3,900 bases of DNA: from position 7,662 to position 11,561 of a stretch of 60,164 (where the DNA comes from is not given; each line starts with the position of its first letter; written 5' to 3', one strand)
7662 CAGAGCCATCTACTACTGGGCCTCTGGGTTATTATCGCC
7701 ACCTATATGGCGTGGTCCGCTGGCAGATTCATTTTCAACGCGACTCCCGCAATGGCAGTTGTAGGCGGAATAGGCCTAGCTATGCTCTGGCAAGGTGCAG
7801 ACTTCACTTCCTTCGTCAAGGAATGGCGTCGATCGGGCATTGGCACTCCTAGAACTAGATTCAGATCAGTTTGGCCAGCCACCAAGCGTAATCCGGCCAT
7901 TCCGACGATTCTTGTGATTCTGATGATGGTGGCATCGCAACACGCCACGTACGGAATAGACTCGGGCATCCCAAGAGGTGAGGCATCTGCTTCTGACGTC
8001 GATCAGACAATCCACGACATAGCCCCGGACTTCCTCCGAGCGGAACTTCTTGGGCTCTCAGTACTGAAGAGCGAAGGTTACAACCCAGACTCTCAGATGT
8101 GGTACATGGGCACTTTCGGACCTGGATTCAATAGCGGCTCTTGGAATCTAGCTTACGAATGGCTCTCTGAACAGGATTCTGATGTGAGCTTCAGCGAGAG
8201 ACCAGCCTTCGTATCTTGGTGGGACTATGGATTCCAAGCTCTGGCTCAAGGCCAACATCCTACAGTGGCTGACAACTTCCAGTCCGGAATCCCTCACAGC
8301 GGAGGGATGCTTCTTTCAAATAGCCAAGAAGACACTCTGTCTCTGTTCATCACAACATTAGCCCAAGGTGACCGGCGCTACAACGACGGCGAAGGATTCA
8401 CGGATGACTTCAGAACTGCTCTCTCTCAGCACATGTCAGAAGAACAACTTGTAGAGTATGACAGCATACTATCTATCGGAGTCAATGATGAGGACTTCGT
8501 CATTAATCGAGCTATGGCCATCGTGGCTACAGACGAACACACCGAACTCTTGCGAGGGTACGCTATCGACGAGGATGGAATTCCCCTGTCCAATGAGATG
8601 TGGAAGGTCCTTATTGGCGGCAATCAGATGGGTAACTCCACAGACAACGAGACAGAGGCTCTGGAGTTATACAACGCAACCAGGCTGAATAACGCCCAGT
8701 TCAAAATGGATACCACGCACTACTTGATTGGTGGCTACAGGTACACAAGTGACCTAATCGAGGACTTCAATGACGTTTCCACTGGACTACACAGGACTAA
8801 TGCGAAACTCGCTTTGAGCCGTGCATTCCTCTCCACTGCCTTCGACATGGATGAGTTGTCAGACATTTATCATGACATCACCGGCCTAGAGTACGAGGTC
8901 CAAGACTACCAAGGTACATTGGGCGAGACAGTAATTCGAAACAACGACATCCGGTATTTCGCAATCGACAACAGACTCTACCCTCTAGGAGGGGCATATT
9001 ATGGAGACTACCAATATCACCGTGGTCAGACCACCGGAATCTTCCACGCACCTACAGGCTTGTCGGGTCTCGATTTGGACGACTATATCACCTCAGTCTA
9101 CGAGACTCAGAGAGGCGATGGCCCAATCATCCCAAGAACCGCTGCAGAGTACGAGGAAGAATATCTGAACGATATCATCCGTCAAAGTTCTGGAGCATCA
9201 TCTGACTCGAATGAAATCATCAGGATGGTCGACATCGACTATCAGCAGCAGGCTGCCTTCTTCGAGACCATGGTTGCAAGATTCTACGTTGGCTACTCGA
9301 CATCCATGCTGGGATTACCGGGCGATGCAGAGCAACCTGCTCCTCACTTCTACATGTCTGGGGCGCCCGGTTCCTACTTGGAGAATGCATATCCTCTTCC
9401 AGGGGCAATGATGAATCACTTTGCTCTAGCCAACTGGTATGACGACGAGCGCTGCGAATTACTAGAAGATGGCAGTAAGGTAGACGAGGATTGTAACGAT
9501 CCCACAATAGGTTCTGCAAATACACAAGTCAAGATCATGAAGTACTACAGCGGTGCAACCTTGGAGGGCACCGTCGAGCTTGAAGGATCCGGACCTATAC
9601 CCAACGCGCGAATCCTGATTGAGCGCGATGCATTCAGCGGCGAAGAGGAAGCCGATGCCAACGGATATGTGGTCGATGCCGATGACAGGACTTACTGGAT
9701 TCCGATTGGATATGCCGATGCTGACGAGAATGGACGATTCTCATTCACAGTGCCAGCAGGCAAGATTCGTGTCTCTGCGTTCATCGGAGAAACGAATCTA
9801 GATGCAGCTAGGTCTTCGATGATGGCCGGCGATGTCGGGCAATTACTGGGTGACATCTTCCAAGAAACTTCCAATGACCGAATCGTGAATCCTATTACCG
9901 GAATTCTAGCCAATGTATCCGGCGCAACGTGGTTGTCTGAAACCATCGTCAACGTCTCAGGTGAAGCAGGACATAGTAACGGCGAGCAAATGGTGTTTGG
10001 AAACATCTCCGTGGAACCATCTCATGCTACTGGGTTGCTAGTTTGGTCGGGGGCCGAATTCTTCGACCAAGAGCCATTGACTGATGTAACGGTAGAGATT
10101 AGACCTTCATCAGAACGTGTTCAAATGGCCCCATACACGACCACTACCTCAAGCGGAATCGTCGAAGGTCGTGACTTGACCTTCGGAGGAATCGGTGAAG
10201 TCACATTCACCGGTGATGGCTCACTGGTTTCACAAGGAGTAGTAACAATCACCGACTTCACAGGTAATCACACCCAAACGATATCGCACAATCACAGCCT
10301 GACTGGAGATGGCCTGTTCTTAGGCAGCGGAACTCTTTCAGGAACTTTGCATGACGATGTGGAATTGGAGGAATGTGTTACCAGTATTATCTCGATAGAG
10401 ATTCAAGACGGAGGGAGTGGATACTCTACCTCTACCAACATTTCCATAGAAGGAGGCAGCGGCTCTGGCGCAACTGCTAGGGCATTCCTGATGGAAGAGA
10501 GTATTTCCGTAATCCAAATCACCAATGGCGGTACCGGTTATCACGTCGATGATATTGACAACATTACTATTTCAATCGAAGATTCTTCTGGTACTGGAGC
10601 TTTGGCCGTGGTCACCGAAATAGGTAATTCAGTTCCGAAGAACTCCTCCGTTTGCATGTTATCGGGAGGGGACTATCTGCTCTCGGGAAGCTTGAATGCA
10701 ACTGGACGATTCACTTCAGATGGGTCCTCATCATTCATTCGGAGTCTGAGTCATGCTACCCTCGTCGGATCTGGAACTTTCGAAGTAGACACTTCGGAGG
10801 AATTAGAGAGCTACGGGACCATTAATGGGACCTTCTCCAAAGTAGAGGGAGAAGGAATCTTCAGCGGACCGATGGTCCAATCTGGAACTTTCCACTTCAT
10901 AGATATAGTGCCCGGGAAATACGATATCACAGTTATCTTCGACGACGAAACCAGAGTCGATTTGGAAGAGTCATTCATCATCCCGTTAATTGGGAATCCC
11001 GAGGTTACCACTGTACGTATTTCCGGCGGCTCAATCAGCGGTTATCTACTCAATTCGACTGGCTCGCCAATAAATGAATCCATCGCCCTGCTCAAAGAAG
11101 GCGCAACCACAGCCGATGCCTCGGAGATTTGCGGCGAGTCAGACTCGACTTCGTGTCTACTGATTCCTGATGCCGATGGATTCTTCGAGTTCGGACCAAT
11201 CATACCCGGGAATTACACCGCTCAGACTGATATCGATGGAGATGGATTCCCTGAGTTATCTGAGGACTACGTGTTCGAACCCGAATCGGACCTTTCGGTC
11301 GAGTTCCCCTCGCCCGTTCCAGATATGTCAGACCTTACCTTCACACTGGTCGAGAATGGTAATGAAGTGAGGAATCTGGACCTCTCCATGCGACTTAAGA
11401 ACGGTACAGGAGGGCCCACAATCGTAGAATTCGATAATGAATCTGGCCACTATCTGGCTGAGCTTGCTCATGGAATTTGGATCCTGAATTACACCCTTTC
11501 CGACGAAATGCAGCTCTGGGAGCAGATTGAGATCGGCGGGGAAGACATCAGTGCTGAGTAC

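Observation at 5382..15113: A 3243-aa single-ORF oligosaccharyltransferase: AglB/STT3 core between an extra polytopic N-terminal module and an about 1750-aa extracellular adhesin-like extension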

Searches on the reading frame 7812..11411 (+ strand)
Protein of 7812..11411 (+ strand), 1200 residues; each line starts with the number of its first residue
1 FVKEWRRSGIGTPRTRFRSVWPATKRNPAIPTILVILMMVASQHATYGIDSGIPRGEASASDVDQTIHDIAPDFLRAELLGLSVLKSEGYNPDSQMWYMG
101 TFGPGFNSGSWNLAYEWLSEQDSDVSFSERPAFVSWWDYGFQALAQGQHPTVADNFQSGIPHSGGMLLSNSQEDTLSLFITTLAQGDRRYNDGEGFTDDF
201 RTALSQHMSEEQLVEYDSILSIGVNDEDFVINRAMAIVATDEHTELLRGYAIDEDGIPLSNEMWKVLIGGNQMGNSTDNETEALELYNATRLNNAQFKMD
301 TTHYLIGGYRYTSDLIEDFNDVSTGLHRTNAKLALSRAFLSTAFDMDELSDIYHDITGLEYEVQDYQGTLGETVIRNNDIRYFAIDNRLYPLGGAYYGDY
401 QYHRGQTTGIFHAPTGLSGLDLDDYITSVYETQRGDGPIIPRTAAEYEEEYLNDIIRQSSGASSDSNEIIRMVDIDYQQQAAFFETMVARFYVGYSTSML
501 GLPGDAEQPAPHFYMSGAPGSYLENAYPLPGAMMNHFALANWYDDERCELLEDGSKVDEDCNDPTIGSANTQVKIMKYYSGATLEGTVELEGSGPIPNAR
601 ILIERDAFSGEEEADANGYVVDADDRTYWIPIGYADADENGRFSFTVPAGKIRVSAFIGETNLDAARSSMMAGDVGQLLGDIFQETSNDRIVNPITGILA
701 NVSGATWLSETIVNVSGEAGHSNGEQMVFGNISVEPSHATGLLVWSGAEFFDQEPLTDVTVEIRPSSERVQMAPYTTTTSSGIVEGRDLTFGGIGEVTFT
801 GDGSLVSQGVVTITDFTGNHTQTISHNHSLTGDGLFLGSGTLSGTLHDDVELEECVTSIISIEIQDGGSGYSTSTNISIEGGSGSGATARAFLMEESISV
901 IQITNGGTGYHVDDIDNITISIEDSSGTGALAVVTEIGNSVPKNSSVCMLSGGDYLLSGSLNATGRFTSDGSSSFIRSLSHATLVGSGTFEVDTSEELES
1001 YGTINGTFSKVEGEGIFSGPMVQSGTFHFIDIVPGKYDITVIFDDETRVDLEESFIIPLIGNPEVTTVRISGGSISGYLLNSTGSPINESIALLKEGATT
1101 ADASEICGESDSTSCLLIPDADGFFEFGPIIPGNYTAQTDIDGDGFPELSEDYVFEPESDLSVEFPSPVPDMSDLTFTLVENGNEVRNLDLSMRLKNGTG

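Call 45: search_solved_structures(query=A2, max_evalue=1, show_alignments=3)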
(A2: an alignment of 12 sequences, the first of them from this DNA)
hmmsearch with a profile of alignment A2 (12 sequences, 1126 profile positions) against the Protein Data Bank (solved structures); distinct sequences matched with E-value up to 1: 5.
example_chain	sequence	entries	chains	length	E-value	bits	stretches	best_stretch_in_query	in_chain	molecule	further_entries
3vu0_A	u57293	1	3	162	2.5e-06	28.6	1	110-178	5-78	Putative uncharacterized protein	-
3vgp_A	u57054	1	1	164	2.5e-06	28.6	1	109-178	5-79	Transmembrane oligosaccharyl transferase, putative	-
9c7v_B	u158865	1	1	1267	0.001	19.9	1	950-1063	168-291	BOS complex subunit NOMO2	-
8i9p_Lh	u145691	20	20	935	0.018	15.8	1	110-157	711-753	dolichyl-diphosphooligosaccharide--protein glycotransferase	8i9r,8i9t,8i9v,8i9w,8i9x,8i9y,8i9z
6s7t_A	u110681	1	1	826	0.36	11.5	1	110-157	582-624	Dolichyl-diphosphooligosaccharide--protein glycosyltransferase subunit STT3B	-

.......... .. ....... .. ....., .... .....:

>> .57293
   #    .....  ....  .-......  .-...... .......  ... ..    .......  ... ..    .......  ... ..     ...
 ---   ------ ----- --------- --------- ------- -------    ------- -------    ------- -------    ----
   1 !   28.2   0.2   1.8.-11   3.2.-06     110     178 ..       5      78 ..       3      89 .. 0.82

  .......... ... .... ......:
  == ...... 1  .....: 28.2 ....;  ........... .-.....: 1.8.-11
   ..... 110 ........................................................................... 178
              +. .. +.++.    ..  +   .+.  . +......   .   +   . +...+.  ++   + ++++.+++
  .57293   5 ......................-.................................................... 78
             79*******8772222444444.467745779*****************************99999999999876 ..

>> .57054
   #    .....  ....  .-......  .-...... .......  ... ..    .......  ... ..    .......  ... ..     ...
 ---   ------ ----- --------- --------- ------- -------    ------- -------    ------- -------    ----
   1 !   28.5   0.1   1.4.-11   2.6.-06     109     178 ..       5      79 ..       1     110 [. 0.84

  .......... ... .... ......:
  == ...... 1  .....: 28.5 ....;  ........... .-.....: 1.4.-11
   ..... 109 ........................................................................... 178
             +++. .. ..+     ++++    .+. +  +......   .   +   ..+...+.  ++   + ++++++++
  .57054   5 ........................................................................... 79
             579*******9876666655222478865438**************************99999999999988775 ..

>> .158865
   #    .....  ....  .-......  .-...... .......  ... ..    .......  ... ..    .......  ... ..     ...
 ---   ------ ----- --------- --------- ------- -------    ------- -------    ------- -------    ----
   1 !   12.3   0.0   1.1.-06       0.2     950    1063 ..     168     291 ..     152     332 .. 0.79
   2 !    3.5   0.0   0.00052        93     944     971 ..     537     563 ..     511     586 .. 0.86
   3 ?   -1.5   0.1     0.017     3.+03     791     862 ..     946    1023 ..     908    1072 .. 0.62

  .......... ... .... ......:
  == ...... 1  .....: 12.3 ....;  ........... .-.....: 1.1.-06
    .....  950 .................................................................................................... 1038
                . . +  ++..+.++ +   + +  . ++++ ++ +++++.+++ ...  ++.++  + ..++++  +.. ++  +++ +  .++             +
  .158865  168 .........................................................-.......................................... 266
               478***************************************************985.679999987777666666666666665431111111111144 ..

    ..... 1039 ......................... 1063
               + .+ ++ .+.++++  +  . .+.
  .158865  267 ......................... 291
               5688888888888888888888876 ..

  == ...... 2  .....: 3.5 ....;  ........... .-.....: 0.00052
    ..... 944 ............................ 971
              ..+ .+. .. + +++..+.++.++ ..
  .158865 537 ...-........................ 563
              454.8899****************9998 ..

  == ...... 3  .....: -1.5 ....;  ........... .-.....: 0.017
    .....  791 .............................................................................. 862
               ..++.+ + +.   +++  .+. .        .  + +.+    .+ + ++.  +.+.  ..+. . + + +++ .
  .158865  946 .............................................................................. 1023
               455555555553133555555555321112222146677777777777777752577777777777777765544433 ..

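Call 55: predict_structure(alignment_id=A2)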
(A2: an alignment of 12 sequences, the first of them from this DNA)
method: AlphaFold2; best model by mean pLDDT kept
length: 1200 residues; sequences in the alignment: 12
mean_pLDDT: 54.7   pTM: 0.36
mean pLDDT of the five models: 54.7, 52.7, 51.9, 51.8, 49.7
residues with pLDDT >= 90: 17; 70-90: 368; 50-70: 262; < 50: 553
segments of 3 or more residues with pLDDT < 50: 1-171, 322-325, 360-428, 474-580, 611-613, 615-620, 673-687, 768-803, 807-817, 825-827, 867-890, 892-898, 900-932, 934-937, 978-1023, 1193-1200
pLDDT, mean of each block of 10 residues (from residue 1): 26 35 37 38 27 29 41 41 41 32 25 28 28 25 28 28 34 59 62 72 86 89 81 88 88 85 86 85 87 75 77 69 53 81 80 62 37 34 23 22 23 26 46 70 69 68 57 47 30 22 27 32 38 24 32 41 32 26 77 66 68 47 53 69 74 79 62 46 45 59 77 71 71 74 68 64 54 25 32 36 47 43 52 72 75 65 47 35 41 47 41 36 37 51 75 78 72 51 25 26 26 26 52 71 75 76 73 85 83 85 74 81 84 87 79 83 83 59 59 46
secondary structure, 60 per line:
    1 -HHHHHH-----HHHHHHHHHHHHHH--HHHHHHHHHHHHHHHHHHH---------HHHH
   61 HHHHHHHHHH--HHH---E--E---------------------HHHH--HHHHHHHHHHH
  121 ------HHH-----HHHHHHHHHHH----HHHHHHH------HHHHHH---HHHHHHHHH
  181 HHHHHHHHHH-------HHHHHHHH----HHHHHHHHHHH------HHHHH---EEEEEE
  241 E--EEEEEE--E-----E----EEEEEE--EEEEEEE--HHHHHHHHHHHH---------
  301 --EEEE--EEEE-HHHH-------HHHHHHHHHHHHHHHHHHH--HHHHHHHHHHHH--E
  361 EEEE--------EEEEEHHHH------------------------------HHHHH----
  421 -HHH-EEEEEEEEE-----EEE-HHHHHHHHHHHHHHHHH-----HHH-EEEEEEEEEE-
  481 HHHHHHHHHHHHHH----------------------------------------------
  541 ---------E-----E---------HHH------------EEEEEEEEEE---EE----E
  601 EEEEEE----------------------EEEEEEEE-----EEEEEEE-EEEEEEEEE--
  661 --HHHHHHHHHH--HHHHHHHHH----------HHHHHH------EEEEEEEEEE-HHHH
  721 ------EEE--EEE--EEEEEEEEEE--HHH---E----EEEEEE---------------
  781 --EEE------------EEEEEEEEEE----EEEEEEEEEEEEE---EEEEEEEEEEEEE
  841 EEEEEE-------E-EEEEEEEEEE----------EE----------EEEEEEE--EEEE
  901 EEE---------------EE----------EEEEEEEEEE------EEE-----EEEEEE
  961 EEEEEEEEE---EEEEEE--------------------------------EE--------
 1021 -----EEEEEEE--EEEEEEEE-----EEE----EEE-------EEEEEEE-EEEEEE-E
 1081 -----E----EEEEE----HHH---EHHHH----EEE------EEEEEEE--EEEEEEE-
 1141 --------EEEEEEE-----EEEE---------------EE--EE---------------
elements in order (helices of 4 or more, strands of 3 or more residues): H2-7 H13-26 H29-47 H57-70 H104-107 H110-120 H135-145 H150-156 H163-168 H172-190 H198-205 H210-220 H227-231 E235-241 E244-249 E263-268 E271-277 H280-291 E303-306 E309-312 H314-317 H325-343 H346-357 E360-364 E373-377 H378-381 H412-416 E426-434 E440-442 H444-460 E470-479 H481-494 E581-590 E600-606 E629-636 E642-648 E650-658 H663-672 H675-683 H694-699 E706-715 H717-720 E727-729 E732-734 E737-746 E760-765 E783-785 E798-807 E812-824 E828-846 E856-865 E888-894 E897-903 E931-940 E947-949 E955-969 E973-978 E1026-1032 E1035-1042 E1048-1050 E1055-1057 E1065-1071 E1073-1078 E1091-1095 H1107-1110 E1115-1117 E1124-1130 E1133-1139 E1149-1155 E1161-1164

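Call 58: fold_search(model_id=the predicted structure, library=pdb)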
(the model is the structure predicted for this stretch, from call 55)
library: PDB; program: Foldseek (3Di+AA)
matches with E <= 10: 593; with E <= 0.001: 38
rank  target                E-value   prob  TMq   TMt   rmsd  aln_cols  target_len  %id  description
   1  3kpt_B                3.9e-07  1.00  0.10  0.26  23.6       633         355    8  Crystal structure of BcpA, the major pilin subunit of Bacillus cereus (released 2009-11-24)
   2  3rkp_B                7.2e-07  1.00  0.08  0.24  23.8       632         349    8  Crystal structure of BcpA*(D312A), the major pilin subunit of Bacillus cereus (released 2012-05-30)
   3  3rkp_A                8.9e-07  1.00  0.09  0.26  23.9       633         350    8  Crystal structure of BcpA*(D312A), the major pilin subunit of Bacillus cereus (released 2012-05-30)
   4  3kpt_A                2.1e-06  1.00  0.09  0.26  24.2       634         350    9  Crystal structure of BcpA, the major pilin subunit of Bacillus cereus (released 2009-11-24)
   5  6fwv_B                3.3e-06  0.98  0.08  0.16  39.2       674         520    8  The Bacillus anthracis TIE protein (released 2018-08-08)
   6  9vqn                  5.4e-06  0.98  0.10  0.21  24.3       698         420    8  Crystal structure of Se-Met SSA1633 from Streptococcus sanguinis (Phase determination model) (released 2026-01-21)
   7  9uvm                  6.7e-06  0.99  0.10  0.21  24.8       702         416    8  The SeMet pili protein of Streptococcus Sanguinis (released 2026-01-21)
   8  6fwv_A                1.2e-05  0.91  0.07  0.15  39.1       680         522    8  The Bacillus anthracis TIE protein (released 2018-08-08)
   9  4p0d                  1.5e-05  0.94  0.09  0.17  24.3       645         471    8  The T6 backbone pilin of serotype M6 Streptococcus pyogenes has a modular three-domain structure decorated with variable (released 2014-08-27)
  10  9lty_A                1.6e-05  0.99  0.10  0.23  24.0       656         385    8  Crystal Structure of C-terminal stable fragment of the Shaft pilin EbpC from Enterococcus faecalis (released 2025-07-16)
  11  8wg6                  1.9e-05  0.98  0.10  0.22  23.9       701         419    8  Crystal structure of major pilin PilB from Streptococcus sanguinis - SeMet derivative (released 2025-03-26)
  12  2y1v_A                2.3e-05  0.66  0.08  0.13  26.3       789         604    8  Full length structure of RrgB Pilus protein from Streptococcus pneumoniae (released 2011-11-09)
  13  8wgg                  2.6e-05  0.97  0.10  0.21  24.4       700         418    8  Crystal structure of basal pilin PilB from Streptococcus sanguinis (released 2025-03-26)
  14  4hss_A                4.5e-05  0.99  0.11  0.24  23.7       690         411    8  Structure of the Full-Length Major Pilin SpaD from Corynebacterium diphtheriae (released 2013-11-13)
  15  7woi_A                4.5e-05  0.92  0.10  0.20  25.0       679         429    9  Structure of the shaft pilin Spa2 from Corynebacterium glutamicum (released 2023-01-25)
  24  3is1                  3.2e-04  0.69  0.06  0.17  28.9       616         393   10  Crystal structure of functional region of UafA from Staphylococcus saprophyticus in C2 form at 2.45 angstrom resolution (released 2010-09-08)
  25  3phs                  3.4e-04  1.00  0.09  0.34   7.3       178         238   14  Crystal Structure of GBS52, the minor pilin in gram-positive pathogen Streptococcus agalactiae (released 2010-11-17)
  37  3is0                  8.5e-04  0.85  0.06  0.16  25.4       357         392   11  Crystal structure of functional region of UafA from Staphylococcus saprophyticus in the presence of cholesterol (released 2010-09-08)
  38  3irz                  9.4e-04  0.51  0.06  0.17  28.1       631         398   10  Crystal structure of functional region of UafA from Staphylococcus saprophyticus in P212121 form (released 2010-09-08)
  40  2ww8                  1.1e-03  0.14  0.06  0.08  50.1       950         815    9  Structure of the pilus adhesin (RrgA) from Streptococcus pneumoniae (released 2010-01-19)
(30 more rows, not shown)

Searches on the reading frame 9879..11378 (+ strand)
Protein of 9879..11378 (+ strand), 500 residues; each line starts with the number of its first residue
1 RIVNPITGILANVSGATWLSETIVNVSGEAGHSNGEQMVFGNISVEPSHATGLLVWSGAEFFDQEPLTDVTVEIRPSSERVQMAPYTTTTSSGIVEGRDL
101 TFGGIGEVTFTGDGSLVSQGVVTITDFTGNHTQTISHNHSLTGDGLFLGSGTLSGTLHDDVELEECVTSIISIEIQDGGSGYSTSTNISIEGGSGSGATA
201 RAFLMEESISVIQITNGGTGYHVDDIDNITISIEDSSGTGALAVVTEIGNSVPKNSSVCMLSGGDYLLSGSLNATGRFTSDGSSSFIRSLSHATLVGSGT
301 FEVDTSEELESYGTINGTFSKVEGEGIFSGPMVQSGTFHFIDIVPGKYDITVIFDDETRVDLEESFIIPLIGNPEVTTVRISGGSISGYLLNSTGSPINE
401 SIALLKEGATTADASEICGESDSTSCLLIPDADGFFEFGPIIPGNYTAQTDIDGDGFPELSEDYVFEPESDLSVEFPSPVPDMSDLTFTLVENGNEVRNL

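Call 50: search_protein_families(library=pfam, proteins=[window:9879-11378:+], max_evalue=1)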
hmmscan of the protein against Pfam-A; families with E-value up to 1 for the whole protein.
window:9879-11378:+ (500 aa): 3 families
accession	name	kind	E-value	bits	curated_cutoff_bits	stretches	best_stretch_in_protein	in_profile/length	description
PF14686.12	fn3_3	-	0.044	14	24.4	0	334-358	33-56/75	Polysaccharide lyase family 4, domain II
PF17802.7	SpaA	-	0.11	13.1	23.1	0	64-103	13-52/91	Prealbumin-like fold domain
PF13620.12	CarboxypepD_reg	-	0.69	10.7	32.3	0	430-450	34-54/82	Carboxypeptidase regulatory-like domain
